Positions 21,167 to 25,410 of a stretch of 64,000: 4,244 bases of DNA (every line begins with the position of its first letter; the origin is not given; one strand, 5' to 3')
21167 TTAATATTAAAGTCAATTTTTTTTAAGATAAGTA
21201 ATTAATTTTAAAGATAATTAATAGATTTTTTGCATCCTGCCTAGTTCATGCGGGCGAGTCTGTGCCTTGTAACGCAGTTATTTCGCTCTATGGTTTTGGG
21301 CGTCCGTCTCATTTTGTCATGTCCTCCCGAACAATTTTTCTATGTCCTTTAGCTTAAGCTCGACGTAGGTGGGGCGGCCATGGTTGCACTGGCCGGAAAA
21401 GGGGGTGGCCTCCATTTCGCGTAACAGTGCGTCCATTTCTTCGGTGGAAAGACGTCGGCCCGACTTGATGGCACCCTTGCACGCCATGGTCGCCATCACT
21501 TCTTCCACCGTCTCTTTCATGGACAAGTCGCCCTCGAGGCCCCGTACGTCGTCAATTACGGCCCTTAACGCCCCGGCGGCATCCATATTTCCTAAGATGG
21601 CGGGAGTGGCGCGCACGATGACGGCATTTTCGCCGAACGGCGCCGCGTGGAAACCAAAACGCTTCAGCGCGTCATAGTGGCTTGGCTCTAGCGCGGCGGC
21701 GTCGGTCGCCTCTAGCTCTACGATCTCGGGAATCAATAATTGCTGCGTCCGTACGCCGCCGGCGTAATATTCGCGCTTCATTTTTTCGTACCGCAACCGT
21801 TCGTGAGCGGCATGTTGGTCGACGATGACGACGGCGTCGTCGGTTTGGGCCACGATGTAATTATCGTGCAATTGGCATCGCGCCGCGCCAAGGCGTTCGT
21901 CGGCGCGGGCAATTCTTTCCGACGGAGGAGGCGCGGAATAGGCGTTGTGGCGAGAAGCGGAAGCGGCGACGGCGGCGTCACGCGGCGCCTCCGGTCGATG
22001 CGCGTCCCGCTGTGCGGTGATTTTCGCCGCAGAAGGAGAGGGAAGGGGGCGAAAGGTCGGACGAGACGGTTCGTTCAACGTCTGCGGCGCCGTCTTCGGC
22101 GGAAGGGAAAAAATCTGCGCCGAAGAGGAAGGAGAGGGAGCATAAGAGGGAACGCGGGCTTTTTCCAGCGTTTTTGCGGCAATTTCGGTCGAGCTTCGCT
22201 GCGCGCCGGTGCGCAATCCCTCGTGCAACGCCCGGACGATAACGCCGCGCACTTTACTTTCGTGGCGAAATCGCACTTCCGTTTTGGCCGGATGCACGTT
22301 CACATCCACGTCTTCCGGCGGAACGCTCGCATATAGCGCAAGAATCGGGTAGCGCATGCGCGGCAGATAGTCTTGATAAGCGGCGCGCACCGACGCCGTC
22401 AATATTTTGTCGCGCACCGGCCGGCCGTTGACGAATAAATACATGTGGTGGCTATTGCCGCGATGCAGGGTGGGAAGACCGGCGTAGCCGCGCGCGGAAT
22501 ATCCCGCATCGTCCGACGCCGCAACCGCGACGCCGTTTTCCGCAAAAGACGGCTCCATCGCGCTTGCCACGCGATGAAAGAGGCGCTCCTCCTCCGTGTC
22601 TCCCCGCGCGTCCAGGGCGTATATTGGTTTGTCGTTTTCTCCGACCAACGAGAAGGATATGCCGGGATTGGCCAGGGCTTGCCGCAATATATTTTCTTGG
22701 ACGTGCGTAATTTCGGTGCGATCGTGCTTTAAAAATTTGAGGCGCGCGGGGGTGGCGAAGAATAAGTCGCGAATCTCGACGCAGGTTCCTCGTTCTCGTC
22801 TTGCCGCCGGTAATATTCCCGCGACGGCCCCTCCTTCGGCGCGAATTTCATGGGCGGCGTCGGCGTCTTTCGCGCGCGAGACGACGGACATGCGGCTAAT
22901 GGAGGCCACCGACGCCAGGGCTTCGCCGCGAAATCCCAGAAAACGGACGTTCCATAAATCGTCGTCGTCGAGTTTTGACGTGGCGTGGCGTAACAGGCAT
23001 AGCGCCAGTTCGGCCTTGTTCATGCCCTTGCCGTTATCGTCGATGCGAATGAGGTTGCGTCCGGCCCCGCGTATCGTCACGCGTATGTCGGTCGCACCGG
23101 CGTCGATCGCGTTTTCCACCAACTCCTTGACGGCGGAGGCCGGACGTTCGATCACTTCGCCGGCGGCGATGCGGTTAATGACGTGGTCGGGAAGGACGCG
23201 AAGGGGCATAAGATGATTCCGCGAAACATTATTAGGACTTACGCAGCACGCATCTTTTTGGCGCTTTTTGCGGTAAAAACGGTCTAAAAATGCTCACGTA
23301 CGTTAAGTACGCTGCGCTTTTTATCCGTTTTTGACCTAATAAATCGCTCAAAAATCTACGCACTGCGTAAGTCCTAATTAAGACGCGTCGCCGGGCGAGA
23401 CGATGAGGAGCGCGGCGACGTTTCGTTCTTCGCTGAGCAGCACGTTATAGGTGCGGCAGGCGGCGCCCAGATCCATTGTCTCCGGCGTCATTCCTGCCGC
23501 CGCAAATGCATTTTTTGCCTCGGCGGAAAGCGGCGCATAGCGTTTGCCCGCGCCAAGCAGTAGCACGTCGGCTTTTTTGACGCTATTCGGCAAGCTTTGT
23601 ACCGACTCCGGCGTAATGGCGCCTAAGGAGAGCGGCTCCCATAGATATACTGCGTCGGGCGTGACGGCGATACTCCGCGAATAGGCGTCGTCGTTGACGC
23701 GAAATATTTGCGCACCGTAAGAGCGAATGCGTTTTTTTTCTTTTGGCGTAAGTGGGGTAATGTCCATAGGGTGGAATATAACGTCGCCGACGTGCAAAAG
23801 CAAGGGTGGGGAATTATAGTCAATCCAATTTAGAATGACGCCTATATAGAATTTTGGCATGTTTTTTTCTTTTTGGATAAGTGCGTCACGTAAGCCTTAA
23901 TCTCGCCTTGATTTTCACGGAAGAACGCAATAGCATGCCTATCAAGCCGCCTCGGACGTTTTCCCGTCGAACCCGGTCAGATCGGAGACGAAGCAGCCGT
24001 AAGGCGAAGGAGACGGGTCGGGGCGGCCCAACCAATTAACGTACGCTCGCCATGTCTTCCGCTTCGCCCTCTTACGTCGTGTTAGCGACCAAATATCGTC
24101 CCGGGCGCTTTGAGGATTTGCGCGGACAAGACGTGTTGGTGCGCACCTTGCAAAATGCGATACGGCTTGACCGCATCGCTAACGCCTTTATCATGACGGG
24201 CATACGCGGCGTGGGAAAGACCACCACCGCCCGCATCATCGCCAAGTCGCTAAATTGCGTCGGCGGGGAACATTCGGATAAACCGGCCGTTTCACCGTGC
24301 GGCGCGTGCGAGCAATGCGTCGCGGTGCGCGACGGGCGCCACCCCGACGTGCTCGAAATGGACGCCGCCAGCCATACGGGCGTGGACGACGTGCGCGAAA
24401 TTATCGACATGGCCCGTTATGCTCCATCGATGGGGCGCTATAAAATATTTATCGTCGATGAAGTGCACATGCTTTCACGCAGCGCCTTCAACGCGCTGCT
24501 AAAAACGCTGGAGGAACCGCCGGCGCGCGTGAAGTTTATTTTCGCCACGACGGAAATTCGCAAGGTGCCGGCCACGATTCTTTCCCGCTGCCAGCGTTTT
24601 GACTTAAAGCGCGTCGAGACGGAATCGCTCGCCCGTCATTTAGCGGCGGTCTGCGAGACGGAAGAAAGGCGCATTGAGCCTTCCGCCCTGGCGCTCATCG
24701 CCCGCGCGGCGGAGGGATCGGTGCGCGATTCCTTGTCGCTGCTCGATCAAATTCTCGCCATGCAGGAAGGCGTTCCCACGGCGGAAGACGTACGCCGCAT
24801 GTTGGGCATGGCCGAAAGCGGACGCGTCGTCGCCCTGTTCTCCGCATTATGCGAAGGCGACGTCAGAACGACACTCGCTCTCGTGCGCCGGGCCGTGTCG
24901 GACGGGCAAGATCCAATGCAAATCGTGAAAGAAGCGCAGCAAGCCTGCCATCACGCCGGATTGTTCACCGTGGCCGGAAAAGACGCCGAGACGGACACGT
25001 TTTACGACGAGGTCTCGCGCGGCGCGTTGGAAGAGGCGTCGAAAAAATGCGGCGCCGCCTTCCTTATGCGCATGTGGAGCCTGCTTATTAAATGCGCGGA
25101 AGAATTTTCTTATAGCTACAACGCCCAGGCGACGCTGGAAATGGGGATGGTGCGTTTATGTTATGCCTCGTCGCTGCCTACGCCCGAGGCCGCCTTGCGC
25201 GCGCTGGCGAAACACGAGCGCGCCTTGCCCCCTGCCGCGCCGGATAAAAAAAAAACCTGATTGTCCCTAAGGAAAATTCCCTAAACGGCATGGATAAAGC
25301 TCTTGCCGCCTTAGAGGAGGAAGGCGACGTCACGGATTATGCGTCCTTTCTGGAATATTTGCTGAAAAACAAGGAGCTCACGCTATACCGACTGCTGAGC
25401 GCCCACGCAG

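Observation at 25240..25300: dnaX is split at an A10 tract, and tau is reachable only by a -1 shift, the reverse of the E. coli arrangement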

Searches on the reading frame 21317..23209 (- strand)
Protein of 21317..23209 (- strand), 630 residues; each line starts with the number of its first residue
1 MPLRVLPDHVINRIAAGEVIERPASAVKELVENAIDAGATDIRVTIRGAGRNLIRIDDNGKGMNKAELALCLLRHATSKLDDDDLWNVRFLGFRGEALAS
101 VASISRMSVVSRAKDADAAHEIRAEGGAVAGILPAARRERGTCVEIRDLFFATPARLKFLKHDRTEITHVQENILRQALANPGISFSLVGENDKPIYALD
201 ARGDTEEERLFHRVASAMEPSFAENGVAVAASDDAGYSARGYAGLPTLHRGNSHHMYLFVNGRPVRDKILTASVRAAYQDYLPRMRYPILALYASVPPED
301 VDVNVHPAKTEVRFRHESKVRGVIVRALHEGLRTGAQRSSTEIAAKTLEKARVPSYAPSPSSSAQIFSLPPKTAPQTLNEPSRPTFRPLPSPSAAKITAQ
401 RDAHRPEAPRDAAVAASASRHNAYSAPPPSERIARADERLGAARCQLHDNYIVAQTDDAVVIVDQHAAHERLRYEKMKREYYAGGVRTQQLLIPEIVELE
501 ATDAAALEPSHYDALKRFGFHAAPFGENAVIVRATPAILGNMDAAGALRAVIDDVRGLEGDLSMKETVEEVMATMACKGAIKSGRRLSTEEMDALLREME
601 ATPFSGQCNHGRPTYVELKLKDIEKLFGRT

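Call 45: search_protein_families(library=pfam, proteins=[window:21317-23209:-], max_evalue=0.001)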
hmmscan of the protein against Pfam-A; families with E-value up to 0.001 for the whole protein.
window:21317-23209:- (630 aa): 4 families
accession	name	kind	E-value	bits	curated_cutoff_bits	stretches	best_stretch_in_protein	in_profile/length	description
PF08676.16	MutL_C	-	8.4e-43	145.9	25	1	445-587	2-142/142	MutL C terminal dimerisation domain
PF01119.25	DNA_mis_repair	-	5.2e-34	116.9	26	1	216-332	3-118/119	DNA mismatch repair protein, C-terminal domain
PF13589.12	HATPase_c_3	-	5e-12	46.5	25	1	24-119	4-100/137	Histidine kinase-, DNA gyrase B-, and HSP90-like ATPase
PF02518.31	HATPase_c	-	5.6e-08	33.6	26.4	1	22-70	5-56/111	Histidine kinase-, DNA gyrase B-, and HSP90-like ATPase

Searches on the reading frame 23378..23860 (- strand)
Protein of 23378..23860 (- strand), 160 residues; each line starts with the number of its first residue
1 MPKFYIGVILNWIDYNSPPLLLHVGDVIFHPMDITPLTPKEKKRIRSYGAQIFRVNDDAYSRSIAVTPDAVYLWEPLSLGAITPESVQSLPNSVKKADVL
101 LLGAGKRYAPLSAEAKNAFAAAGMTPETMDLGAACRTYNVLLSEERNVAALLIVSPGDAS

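Call 45: search_protein_families(library=pfam, proteins=[window:23378-23860:-], max_evalue=0.001)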
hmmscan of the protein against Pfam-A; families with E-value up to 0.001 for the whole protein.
window:23378-23860:- (160 aa): 1 family
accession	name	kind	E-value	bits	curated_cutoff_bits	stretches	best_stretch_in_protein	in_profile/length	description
PF04430.19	DUF498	-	3.6e-28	98.2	33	1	45-153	1-109/109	Protein of unknown function (DUF498/DUF598)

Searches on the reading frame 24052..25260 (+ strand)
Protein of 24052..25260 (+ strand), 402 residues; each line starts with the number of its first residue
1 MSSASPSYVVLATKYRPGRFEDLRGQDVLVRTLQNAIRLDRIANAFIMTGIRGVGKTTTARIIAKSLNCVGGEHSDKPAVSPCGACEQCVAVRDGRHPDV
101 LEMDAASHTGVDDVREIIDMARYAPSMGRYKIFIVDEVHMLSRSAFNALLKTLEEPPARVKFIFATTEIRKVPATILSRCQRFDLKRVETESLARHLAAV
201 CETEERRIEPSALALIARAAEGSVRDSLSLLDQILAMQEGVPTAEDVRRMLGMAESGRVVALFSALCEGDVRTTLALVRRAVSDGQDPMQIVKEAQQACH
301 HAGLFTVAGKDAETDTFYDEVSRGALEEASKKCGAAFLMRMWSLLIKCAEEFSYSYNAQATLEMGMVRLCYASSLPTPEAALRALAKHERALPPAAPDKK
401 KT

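Call 4: search_protein_families(library=pfam, proteins=[window:24052-25257:+], max_evalue=1)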
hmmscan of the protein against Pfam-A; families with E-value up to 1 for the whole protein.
window:24052-25257:+ (402 aa): 25 families
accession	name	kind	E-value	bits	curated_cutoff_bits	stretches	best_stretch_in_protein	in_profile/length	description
PF13177.12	DNA_pol3_delta2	-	6.3e-39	134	27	1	26-188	2-160/161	DNA polymerase III, delta subunit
PF12169.13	DNA_pol3_gamma3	-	1.4e-29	103.1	24.4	1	243-385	2-143/143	DNA polymerase III subunits gamma and tau domain III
PF22608.2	DNAX_ATPase_lid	-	2.2e-15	56.6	27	1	194-239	3-48/49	DNA polymerase III clamp loader subunit, ATPase lid domain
PF00004.35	AAA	-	2.1e-12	48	21.2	1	47-183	2-126/131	ATPase family associated with various cellular activities (AAA)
PF13401.12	AAA_22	-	4.1e-07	30.8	27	1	45-167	7-123/130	AAA domain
PF16193.11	AAA_assoc_2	-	1.7e-06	28.6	34.3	2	259-322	11-74/81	AAA C-terminal domain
PF05496.18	RuvB_N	-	1.3e-05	25.4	27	1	16-69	2-59/159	Holliday junction DNA helicase RuvB P-loop domain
PF13604.12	AAA_30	-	4.3e-05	23.8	27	1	45-162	20-121/191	AAA domain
PF13245.12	AAA_19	-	6.6e-05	23.5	25.1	1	36-155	4-116/134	AAA domain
PF07728.20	AAA_5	-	0.0003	21.2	22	1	123-156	60-93/139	AAA domain (dynein-related subfamily)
PF13173.12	AAA_14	-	0.0012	19.3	27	1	45-164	4-95/129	AAA domain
PF13238.12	AAA_18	-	0.0042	18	29.4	1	48-76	3-30/128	AAA domain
PF13191.12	AAA_16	-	0.014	16.4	32.6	1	24-70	3-51/167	AAA ATPase domain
PF18770.7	Arm_vescicular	-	0.016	15.5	33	1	271-306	12-46/61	Armadillo tether-repeat of vescicular transport factor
PF02607.22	B12-binding_2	-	0.022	15.4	23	0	262-295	5-37/74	B12 binding domain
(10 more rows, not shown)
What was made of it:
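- On DnaX (DNA polymerase III gamma/tau) protein family: PF12169 has E=1e-29 (call 4).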

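Call 7: find_encoding_contigs(protein=window:24052-25260:+, flank=3000, max_places=6)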
Protein window:24052-25260:+ (402 aa): no gene with exactly this product is on record in the collection.

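Call 15: find_related_loci(query=A1, collection=genome_contigs, flank=3000)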
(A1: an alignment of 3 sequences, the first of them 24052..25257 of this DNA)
Query A1 (402 aa) in genome_contigs; peptide patterns used: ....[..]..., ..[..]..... (x = any residue, [..] = any of these).
600 stretches matched a pattern (row limit reached: there are more); 495 encode a relative of the query (tblastn E <= 1e-3); the best 80 are kept; 80 distinct loci.
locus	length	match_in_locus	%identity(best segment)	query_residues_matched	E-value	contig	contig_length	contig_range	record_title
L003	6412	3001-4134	53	1-378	3e-131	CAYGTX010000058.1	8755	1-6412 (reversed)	MAG TPA_asm: uncultured Rickettsiales bacterium isolate ERP117304_co1_49 genome assembly, contig: NODE_7168_length_8755_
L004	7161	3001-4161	53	8-397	1e-129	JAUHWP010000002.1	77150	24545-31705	MAG: Alphaproteobacteria bacterium isolate 2_bin.27 NODE_346_length_77150_cov_1.293302, whole genome shotgun sequence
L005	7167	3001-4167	53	5-395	2e-128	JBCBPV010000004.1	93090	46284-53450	MAG: Pseudomonadota bacterium isolate J06634_2 k141_484600_length_93090_cov_23.0000, whole genome shotgun sequence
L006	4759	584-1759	52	7-402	1e-128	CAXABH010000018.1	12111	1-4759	MAG TPA_asm: uncultured Rhodobacterales bacterium isolate ERR771103_binner13_Refined_1 genome assembly, contig: ERZ17412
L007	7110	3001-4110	55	8-378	6e-128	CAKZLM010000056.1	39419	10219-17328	MAG TPA_asm: uncultured Alphaproteobacteria bacterium isolate ERR2094171_bin.93_CONCOCT_v1.1_MAG genome assembly, contig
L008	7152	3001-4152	53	3-387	2e-127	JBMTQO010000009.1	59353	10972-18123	MAG: Paracoccaceae bacterium isolate Tbon_V2_S22_50percent_ser_metabat.59 NODE_133_length_59353_cov_6.755523, whole geno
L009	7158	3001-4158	54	1-386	2e-127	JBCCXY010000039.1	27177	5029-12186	MAG: Pseudomonadota bacterium isolate P01_F01_bin.138 k141_1647140_length_27177_cov_12.0000, whole genome shotgun sequen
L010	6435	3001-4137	52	8-387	3e-127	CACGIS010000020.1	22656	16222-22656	Rhodobacteraceae bacterium isolate AG-422-J09 genome assembly, contig: AG-422-J09_NODE_20, whole genome shotgun sequence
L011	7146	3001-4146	53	3-385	4e-127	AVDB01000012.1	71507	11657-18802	Rhodobacteraceae bacterium HIMB11 HIMB11_contig32.12, whole genome shotgun sequence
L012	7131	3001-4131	52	8-385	9e-126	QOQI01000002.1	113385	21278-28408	MAG: Rhodobacteraceae bacterium isolate MED-G52 Rhodobacteraceae-MED-G52-C2, whole genome shotgun sequence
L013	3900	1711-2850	54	5-385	2e-128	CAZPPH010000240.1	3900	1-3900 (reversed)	MAG TPA_asm: uncultured Rhodobacterales bacterium isolate binchicken_co218_242 genome assembly, contig: NODE_32502_lengt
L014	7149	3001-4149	52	8-391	3e-125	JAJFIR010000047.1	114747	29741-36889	MAG: Emcibacteraceae bacterium isolate OFTM144 OFTM144_46, whole genome shotgun sequence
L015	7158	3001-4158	52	1-394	8e-125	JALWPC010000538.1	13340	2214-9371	MAG: Rhodobacteraceae bacterium isolate M2_maxbin2_scaf2bin.280 M2_NODE_5776_length_13340_cov_15.528949, whole genome sh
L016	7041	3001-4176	50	1-393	8e-125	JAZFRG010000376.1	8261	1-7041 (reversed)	MAG: Sphingomonadales bacterium isolate MT4bin.3 MT4bin.3_376, whole genome shotgun sequence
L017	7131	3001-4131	52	7-386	7e-125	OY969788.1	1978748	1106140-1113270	MAG: uncultured Alphaproteobacteria bacterium isolate MFD02581.bin.1.72 genome assembly, chromosome: 1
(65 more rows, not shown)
